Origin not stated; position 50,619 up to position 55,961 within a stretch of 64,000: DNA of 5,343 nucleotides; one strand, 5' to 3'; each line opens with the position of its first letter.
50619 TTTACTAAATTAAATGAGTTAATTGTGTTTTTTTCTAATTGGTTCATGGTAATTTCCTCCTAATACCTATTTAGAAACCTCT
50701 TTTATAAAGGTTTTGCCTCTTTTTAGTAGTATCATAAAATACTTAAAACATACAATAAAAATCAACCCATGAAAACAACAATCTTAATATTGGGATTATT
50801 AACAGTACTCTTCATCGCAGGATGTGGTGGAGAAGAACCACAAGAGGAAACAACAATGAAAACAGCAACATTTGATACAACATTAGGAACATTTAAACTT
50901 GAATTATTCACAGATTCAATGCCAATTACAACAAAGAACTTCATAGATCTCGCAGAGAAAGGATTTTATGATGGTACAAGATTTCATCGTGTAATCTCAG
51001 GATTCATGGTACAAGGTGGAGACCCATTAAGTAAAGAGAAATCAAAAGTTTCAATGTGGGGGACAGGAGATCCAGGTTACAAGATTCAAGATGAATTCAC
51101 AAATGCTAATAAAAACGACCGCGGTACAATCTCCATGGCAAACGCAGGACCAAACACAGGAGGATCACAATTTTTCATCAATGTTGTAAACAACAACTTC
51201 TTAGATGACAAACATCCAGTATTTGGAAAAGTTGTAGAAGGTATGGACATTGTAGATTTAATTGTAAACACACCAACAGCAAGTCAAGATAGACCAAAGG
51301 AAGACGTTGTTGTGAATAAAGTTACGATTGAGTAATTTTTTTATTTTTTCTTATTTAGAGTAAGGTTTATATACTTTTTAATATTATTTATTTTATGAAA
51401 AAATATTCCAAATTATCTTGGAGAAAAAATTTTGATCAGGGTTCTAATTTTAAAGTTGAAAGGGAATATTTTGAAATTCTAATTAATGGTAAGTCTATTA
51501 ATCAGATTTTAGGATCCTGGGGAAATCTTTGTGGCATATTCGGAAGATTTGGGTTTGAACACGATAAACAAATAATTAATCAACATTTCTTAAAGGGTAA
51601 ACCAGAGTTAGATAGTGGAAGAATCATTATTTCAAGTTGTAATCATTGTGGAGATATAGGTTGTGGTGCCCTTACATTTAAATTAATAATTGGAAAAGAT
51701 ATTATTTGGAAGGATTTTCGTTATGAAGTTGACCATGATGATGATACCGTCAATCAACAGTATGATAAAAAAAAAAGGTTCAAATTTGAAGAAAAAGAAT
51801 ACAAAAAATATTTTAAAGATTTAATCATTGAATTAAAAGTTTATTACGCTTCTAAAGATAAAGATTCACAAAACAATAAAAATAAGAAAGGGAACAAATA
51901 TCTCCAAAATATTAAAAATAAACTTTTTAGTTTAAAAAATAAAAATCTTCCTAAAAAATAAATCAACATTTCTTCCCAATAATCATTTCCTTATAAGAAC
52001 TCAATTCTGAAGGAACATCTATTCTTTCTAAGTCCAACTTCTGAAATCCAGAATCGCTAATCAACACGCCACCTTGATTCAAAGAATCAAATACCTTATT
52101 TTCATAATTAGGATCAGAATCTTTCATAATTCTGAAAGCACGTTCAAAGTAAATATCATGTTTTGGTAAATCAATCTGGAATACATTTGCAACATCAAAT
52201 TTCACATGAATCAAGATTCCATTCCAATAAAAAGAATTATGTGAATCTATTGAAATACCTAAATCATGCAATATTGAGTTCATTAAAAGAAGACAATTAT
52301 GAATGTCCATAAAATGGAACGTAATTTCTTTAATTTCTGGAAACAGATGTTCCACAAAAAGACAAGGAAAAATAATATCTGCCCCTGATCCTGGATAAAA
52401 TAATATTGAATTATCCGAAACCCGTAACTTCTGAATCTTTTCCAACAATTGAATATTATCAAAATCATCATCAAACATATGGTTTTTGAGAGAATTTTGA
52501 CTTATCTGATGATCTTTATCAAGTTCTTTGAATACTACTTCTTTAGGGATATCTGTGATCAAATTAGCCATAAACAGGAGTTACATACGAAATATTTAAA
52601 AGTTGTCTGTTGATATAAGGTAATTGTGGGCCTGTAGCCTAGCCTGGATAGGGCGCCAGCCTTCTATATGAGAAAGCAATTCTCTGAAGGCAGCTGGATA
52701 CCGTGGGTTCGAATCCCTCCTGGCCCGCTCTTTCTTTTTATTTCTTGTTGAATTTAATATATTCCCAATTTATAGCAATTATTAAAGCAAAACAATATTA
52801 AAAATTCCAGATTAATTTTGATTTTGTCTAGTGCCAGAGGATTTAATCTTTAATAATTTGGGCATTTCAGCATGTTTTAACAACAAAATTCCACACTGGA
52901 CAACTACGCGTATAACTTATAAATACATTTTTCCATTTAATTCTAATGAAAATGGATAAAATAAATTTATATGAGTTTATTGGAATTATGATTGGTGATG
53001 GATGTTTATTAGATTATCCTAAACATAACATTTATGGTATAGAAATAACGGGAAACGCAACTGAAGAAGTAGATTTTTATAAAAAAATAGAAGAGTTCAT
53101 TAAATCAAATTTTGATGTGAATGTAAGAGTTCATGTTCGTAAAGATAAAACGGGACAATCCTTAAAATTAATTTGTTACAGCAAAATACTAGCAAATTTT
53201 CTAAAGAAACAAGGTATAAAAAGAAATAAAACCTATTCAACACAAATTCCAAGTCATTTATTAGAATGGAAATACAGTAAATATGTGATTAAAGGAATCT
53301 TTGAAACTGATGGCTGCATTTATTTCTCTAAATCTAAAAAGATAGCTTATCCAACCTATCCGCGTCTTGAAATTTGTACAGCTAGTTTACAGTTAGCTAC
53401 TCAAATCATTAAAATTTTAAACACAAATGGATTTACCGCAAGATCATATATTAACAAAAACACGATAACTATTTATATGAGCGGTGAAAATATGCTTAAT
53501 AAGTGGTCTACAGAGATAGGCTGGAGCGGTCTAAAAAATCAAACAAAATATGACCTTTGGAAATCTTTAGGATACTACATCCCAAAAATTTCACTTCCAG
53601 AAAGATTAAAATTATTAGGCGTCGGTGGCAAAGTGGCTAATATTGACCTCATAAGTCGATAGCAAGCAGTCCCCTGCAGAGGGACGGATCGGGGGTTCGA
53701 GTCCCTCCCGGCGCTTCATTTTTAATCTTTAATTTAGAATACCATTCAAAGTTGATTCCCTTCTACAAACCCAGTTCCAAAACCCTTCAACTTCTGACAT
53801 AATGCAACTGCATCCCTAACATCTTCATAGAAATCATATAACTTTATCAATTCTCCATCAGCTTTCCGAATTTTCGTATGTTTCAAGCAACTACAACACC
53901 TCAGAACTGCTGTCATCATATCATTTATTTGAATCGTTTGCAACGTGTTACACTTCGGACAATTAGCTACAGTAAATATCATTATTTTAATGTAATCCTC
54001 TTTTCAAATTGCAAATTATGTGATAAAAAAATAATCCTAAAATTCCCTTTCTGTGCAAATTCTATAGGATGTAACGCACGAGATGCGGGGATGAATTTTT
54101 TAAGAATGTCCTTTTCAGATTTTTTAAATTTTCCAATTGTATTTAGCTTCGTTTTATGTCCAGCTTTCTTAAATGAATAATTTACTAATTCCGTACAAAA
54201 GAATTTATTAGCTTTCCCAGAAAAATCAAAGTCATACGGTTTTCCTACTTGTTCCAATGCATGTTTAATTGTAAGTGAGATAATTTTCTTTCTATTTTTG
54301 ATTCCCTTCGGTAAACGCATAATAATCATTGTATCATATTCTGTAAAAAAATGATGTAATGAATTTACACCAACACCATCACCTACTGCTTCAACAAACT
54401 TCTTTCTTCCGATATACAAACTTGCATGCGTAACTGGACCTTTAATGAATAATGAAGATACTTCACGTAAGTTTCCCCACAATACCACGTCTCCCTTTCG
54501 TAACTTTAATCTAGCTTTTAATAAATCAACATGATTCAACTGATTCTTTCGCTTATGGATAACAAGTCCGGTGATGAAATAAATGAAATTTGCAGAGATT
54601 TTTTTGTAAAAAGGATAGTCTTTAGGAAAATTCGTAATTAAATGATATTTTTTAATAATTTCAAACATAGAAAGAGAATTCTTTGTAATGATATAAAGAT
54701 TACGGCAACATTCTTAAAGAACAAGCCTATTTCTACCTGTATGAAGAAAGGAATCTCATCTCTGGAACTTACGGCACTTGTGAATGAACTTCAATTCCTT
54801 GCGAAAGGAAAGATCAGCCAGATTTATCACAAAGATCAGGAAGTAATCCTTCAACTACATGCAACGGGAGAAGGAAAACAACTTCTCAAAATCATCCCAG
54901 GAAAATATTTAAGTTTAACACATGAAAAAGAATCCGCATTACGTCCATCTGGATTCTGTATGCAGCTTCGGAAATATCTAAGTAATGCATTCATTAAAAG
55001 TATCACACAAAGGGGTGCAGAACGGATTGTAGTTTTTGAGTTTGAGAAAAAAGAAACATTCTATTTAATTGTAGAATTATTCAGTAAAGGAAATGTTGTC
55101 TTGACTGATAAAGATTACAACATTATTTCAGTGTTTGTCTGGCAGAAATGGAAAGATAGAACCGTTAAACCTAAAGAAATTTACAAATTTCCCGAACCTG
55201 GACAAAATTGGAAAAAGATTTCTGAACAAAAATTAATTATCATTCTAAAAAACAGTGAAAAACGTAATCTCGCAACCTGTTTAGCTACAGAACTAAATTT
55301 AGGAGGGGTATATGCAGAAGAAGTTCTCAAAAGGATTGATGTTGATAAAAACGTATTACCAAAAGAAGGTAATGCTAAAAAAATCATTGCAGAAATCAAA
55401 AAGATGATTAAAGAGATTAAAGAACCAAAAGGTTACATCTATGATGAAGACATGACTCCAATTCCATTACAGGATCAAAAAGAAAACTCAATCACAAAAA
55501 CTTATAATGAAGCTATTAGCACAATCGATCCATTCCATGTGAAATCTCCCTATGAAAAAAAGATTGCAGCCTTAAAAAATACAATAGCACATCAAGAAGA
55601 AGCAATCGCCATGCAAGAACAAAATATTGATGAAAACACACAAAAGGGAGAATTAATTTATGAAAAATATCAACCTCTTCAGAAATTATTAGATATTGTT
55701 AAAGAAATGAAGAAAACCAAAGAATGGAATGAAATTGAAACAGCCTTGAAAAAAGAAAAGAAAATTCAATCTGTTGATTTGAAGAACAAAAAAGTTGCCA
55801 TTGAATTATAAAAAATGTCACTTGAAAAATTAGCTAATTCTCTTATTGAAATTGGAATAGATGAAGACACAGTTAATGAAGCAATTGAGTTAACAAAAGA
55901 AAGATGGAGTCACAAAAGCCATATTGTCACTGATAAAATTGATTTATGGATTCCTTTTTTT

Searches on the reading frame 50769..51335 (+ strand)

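Call 70: search_protein_families(library=pfam, proteins=[window:50769-51335:+], max_evalue=0.001)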
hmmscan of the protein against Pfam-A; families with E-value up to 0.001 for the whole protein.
window:50769-51335:+ (188 aa): 1 family
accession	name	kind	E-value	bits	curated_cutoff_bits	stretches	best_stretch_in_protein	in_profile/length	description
PF00160.26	Pro_isomerase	-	1.5e-52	178.5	21.7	1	34-186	3-158/159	Cyclophilin type peptidyl-prolyl cis-trans isomerase/CLD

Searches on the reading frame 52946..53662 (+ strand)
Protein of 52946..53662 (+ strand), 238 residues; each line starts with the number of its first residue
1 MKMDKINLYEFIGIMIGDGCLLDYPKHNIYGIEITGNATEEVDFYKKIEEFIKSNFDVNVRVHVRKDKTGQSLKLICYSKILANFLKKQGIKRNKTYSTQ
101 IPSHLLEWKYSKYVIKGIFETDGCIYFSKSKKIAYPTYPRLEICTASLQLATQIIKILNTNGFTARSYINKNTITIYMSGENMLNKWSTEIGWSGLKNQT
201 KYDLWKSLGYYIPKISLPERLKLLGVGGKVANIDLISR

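Call 14: search_protein_families(library=pfam, proteins=[window:52946-53662:+], max_evalue=0.01)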
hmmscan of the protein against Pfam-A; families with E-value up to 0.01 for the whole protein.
window:52946-53662:+ (238 aa): 2 families
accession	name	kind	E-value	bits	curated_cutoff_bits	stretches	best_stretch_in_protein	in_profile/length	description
PF14528.11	LAGLIDADG_3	-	9.1e-07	29.5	22.5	1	114-179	6-70/82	LAGLIDADG-like domain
PF14527.11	LAGLIDADG_WhiA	-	0.00018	22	23.2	0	12-74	6-62/93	WhiA LAGLIDADG-like domain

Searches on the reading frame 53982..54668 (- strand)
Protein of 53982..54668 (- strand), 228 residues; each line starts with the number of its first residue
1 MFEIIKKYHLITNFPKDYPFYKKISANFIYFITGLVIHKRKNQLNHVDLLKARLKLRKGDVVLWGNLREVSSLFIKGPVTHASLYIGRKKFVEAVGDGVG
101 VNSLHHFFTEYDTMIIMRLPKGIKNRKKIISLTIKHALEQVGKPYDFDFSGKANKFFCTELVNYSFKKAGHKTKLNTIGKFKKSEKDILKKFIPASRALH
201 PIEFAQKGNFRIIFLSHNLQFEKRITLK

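Call 70: search_protein_families(library=pfam, proteins=[window:53982-54668:-], max_evalue=0.001)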
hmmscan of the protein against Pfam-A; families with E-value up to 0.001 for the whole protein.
window:53982-54668:- (228 aa): 2 families
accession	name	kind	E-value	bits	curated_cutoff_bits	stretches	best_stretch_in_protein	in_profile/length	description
PF05708.18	Peptidase_C92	-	2.8e-19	70.2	27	1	56-212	2-164/166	Permuted papain-like amidase enzyme, YaeF/YiiX, C92 family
PF00877.26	NLPC_P60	-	7.4e-07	29.5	23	1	34-116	28-103/105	NlpC/P60 family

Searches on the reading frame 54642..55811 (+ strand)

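Call 70: search_protein_families(library=pfam, proteins=[window:54642-55811:+], max_evalue=0.001)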
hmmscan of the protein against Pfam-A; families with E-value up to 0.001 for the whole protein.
window:54642-55811:+ (389 aa): 1 family
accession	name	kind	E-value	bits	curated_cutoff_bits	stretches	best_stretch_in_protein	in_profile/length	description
PF05833.16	NFACT_N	-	1.8e-41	142.8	31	1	41-385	3-378/456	NFACT N-terminal and middle domains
